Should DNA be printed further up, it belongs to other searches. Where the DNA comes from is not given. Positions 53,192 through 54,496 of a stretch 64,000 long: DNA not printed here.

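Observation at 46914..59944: Uncharacterised CoA-dependent pathway: HAAT importer, ADA-family deaminase, type III CoA-transferase, Bcd-like dehydrogenase-EtfBA and two paralogous crotonases under a LacI regulator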

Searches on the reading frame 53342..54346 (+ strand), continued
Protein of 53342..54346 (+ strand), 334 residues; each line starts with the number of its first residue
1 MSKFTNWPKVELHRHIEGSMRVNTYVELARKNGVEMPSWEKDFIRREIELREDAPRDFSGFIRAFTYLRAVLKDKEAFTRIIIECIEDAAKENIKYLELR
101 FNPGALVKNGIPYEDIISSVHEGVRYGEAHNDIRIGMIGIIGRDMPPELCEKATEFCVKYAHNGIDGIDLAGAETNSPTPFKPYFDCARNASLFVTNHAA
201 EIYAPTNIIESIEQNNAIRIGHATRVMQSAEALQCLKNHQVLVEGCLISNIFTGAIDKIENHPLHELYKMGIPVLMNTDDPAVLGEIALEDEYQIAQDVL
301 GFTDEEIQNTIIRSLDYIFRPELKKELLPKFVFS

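Call 14: search_solved_structures(query=window:53342-54346:+, max_evalue=1e-10, show_alignments=2)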
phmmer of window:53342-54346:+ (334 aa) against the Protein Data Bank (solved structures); distinct sequences matched with E-value up to 1e-10: 30.
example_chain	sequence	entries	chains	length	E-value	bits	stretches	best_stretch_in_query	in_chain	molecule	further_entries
6n91_A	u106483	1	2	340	2e-51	178.4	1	6-330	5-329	Adenosine deaminase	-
6n9m_A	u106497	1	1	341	1e-45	159.6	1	8-328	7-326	Adenosine deaminase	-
9vlv_A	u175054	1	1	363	1.9e-34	122.5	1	6-328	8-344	Adenosine deaminase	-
2ada_A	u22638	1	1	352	2.1e-34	122.4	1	6-330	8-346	ADENOSINE DEAMINASE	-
1a4l_A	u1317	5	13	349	2.3e-34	122.3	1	6-330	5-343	ADENOSINE DEAMINASE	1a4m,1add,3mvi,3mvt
3km8_A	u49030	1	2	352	4e-34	121.5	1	6-330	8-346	Adenosine deaminase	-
1fkw_A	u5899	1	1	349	8.2e-34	120.5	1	6-330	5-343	ADENOSINE DEAMINASE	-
1fkx_A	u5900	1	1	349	2.9e-33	118.7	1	6-330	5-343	ADENOSINE DEAMINASE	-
1uip_A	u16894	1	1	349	2.9e-33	118.7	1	6-330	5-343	ADENOSINE DEAMINASE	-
3rys_A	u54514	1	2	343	4.8e-33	117.9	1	6-327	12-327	Adenosine deaminase 1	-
1uio_A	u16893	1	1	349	5.3e-33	117.8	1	6-330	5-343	ADENOSINE DEAMINASE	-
1ndv_A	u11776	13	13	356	5.6e-31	111.2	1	7-328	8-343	Adenosine deaminase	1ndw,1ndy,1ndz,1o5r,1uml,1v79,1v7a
1w1i_E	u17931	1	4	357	1.3e-30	109.9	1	7-328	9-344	ADENOSINE DEAMINASE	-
1krm_A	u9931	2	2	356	1.3e-30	109.9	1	7-328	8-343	adenosine deaminase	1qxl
2bgn_E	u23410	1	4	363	1.4e-30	109.8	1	7-328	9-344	ADENOSINE DEAMINASE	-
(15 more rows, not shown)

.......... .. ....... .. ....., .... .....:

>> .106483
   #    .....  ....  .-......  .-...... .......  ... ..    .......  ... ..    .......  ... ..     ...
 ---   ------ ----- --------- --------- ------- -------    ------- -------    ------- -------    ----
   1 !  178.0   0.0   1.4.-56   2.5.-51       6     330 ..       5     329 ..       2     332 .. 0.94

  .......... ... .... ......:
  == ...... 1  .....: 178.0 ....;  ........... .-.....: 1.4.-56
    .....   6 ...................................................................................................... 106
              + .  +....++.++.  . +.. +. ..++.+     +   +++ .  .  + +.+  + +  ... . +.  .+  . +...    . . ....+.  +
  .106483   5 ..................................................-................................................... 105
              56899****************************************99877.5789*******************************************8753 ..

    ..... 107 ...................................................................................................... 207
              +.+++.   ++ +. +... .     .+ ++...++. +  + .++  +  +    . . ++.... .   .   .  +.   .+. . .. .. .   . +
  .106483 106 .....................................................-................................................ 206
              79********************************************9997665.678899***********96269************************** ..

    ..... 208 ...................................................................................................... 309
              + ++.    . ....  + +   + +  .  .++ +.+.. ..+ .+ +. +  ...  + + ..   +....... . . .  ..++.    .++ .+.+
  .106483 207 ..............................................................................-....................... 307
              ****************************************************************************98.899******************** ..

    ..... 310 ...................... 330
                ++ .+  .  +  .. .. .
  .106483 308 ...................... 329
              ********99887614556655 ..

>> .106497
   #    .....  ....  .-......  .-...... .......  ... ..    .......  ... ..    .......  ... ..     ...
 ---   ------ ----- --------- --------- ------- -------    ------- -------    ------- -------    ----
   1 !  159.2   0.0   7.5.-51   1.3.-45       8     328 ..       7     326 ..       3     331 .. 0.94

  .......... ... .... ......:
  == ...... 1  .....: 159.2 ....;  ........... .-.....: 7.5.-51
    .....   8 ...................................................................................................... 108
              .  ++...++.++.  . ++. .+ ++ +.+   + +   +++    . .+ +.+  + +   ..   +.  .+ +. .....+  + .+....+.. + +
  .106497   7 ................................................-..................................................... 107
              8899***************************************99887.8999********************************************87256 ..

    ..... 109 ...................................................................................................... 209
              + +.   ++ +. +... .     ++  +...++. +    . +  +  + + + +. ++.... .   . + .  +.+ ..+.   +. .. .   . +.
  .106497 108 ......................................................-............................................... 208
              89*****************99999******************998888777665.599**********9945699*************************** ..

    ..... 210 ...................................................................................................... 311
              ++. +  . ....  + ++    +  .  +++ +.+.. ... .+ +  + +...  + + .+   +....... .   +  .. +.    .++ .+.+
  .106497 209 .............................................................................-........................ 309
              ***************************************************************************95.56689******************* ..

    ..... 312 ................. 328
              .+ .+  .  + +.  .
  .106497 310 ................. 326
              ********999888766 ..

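Call 18: search_protein_families(library=ncbifam, proteins=[L006:2853-5126:+, L010:1716-2615:+, L010:13648-14613:-], max_evalue=1e-10)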
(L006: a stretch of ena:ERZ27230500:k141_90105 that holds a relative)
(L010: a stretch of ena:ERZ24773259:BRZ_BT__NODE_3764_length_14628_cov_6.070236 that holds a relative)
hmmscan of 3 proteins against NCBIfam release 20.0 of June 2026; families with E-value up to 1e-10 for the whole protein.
L006:2853-5126:+ (757 aa): 10 families
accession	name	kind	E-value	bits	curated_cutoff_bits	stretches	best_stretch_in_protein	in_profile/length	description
TIGR01774.1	PFL2-3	subfamily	9.4e-140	467.3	678.2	1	144-754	155-784/786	formate C-acetyltransferase/glycerol dehydratase family glycyl radical enzyme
NF048009.1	SfplDhtHpfGKleb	equivalog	8.1e-117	391.4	1000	1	136-751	174-819/824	(2S)-3-sulfopropanediol dehydratase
NF007437.0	PRK09983.1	equivalog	1.2e-111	374.2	1109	1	144-754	154-763/765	formate C-acetyltransferase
NF043068.1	glycl_HYPD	equivalog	7e-105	351.8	1100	1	178-752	193-780/784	trans-4-hydroxy-L-proline dehydratase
TIGR04394.1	choline_CutC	equivalog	4.5e-103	346.3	1050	1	144-752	157-784/789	choline trimethylamine-lyase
NF048011.1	SfplDhtHpsGDes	equivalog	6.4e-98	329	1000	1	146-754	185-819/821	(2S)-3-sulfopropanediol dehydratase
NF033718.1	indole_decarb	equivalog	2e-79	267.8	1100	2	144-554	214-644/868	indoleacetate decarboxylase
NF033715.1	glycyl_HPDL_Lrg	equivalog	3e-71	240.4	1150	1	182-752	273-897/901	4-hydroxyphenylacetate decarboxylase large subunit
TIGR01255.1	pyr_form_ly_1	equivalog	1.9e-27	96.1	994.2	1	509-754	502-741/744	formate C-acetyltransferase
NF038360.1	rad_fix_GrcA3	exception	1.5e-18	66.7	158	1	690-756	11-77/78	autonomous glycyl radical cofactor GrcA3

L010:1716-2615:+ (299 aa): 20 families
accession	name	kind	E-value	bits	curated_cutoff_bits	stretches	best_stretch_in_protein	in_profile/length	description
NF047520.1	trans_act_CidR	equivalog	3.4e-34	118.4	415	1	1-216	1-216/292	cidABC operon transcriptional activator CidR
NF045775.1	acetoin_reg_AlsR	exception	1.3e-28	100.3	430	1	1-208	1-207/290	acetoin biosynthesis transcriptional regulator AlsR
NF053705.1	TransRegGltCGpos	equivalog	4.7e-26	91.7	350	1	1-292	1-292/300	glutamate biosynthesis transcriptional regulator GltC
NF007385.0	PRK09906.1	equivalog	7.9e-24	84.3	356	1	1-222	1-223/296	DNA-binding transcriptional regulator HcaR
NF008416.0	PRK11242.1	equivalog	3e-22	79.3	277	1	1-289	1-287/300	transcriptional regulator CynR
NF009327.0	PRK12684.1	subfamily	4.5e-20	72.1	402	1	1-223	1-226/313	CysB family HTH-type transcriptional regulator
NF047354.1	trans_reg_GltC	equivalog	4.2e-19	69.2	300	1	1-185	1-187/290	glutamate biosynthesis transcriptional regulator GltC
NF040786.1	LysR_Sec_metab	equivalog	5.2e-19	68.4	250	1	1-196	1-198/298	selenium metabolism-associated LysR family transcriptional regulator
NF008722.0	PRK11716.1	equivalog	2.2e-17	63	246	1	1-195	1-197/293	HTH-type transcriptional activator IlvY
NF007439.0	PRK09986.1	equivalog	2.3e-17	63.3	290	1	2-214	8-223/296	LysR family transcriptional regulator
NF009326.0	PRK12681.1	equivalog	2.7e-17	63.2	436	1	1-191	1-194/324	HTH-type transcriptional regulator CysB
TIGR03339.1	phn_lysR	subfamily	2.7e-17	62.9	341.1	1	5-287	1-277/279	aminoethylphosphonate catabolism associated LysR family transcriptional regulator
NF040709.1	benzoate_BenM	exception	1.6e-16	60.5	600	1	1-198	1-199/299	benzoate utilization transcription regulator BenM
NF040710.1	benzoate_CatM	exception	3e-15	56.3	580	1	1-193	1-194/293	cis,cis-muconate-binding transcription regulator CatM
NF047711.1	PutUtilRegPtrR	equivalog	5.1e-15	55.3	400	1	1-154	1-152/283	putrescine utilization regulator PtrR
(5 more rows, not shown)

L010:13648-14613:- (321 aa): 3 families
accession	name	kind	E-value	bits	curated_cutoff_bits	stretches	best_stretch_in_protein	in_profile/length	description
NF033551.1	transpos_IS1182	equivalog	3.4e-81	273.6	270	2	3-165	2-159/488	IS1182 family transposase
NF033581.1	transpos_IS5_4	equivalog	4.7e-26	91.8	140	1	27-290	4-220/285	IS5 family transposase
NF033593.1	transpos_ISNCY_1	equivalog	4.5e-13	48.7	325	0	40-151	36-144/444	ISNCY family transposase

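Call 36: search_solved_structures(query=L006:2853-5126:+, max_evalue=1e-40, show_alignments=1)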
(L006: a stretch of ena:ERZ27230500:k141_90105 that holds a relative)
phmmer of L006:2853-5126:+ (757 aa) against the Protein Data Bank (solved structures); distinct sequences matched with E-value up to 1e-40: 30.
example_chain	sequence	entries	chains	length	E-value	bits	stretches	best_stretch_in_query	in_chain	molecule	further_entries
5i2a_A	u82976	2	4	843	1.4e-102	347.6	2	135-555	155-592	Diol-dehydratase | Diol dehydratase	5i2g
9f3w_A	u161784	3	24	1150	1.4e-102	347.5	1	144-752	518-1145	Choline trimethylamine-lyase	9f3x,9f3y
8yjo_A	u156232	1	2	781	9.6e-101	341.5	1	144-754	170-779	Probable dehydratase PflD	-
1r8w_A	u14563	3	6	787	1.1e-98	334.7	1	136-754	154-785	glycerol dehydratase | B12-independent glycerol dehydratase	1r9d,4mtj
8id0_A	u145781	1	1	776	4.4e-95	322.7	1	172-754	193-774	formate C-acetyltransferase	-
9rco_A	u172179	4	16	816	1.6e-93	317.6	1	136-752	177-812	Glycyl radical protein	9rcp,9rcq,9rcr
5a0z_A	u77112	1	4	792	4.3e-92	312.9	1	144-752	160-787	CHOLINE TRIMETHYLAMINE LYASE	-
5a0u_A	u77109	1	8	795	4.4e-92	312.8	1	144-752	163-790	CHOLINE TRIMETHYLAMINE LYASE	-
8id7_A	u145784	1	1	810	3.5e-87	296.6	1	144-754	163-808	Probable dehydratase YbiW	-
8yjn_A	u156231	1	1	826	3.7e-87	296.5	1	144-754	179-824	Probable dehydratase YbiW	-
8id1_A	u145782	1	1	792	1.4e-85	291.3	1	118-755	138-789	Formate C-acetyltransferase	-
6xs4_A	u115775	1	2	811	6.2e-84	285.9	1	144-754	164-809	Formate C-acetyltransferase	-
6vxc_A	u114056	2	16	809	1e-83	285.2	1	187-752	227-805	Trans-4-hydroxy-L-proline dehydratase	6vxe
2f3o_A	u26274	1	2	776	1.9e-83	284.3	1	146-752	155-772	pyruvate formate-lyase 2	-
9ht9_A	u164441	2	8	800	8.6e-82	278.8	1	183-752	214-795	Choline trimethylamine-lyase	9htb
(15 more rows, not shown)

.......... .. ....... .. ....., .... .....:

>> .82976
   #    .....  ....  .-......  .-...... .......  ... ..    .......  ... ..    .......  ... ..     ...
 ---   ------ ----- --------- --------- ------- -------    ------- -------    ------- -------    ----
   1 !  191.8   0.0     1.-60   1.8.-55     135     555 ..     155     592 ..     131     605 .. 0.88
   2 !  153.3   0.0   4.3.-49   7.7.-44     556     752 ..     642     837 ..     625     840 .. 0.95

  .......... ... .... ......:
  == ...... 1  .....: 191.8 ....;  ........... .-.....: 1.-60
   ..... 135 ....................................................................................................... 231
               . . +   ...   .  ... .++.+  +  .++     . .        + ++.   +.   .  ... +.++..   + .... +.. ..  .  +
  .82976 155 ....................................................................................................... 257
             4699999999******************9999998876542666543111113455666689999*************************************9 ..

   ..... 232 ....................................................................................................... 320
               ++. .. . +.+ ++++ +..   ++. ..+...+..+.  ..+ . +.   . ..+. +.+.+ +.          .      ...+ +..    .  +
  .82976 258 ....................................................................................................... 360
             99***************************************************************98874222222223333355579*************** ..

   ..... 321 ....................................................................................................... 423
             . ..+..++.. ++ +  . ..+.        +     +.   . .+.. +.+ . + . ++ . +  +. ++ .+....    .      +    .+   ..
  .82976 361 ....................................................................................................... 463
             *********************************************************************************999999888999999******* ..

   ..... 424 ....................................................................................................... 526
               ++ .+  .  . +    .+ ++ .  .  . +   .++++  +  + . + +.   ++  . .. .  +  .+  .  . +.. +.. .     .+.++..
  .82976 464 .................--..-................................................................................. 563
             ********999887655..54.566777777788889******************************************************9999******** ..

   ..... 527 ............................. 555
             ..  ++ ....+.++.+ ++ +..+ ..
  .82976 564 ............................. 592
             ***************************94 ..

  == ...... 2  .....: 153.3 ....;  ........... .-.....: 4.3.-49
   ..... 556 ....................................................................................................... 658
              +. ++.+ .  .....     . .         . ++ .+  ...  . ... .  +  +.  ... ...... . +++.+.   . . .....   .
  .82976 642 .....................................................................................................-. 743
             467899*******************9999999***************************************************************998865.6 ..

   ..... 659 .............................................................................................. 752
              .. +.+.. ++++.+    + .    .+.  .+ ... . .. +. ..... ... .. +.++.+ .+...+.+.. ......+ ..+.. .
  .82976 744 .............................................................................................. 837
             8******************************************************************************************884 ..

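Call 63: list_cluster_members(proteins=[P0001, P0243, P0248])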
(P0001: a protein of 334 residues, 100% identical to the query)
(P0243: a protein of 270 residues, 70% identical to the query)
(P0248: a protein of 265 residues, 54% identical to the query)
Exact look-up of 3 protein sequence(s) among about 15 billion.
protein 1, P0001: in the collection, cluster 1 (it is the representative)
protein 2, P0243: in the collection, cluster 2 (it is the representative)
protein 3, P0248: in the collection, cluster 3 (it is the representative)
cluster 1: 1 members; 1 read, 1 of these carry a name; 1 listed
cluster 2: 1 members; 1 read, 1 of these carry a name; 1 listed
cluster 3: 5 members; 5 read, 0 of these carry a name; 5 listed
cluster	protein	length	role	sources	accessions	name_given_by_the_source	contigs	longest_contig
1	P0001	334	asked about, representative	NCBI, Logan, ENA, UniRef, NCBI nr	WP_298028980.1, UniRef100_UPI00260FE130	adenosine deaminase [uncultured Dysosmobacter sp.] | adenosine deaminase n=1 Tax=uncultured Dysosmobacter sp. TaxID=2591384 RepID=UPI00260FE130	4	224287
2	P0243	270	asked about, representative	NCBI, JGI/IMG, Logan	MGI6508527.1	MAG: enoyl-CoA hydratase/isomerase family protein [Saccharofermentanales bacterium] | enoyl-CoA hydratase/carnithine racemase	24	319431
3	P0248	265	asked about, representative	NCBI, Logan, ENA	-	-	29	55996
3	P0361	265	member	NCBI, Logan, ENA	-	-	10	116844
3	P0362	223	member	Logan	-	-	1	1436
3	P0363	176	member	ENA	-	-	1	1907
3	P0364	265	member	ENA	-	-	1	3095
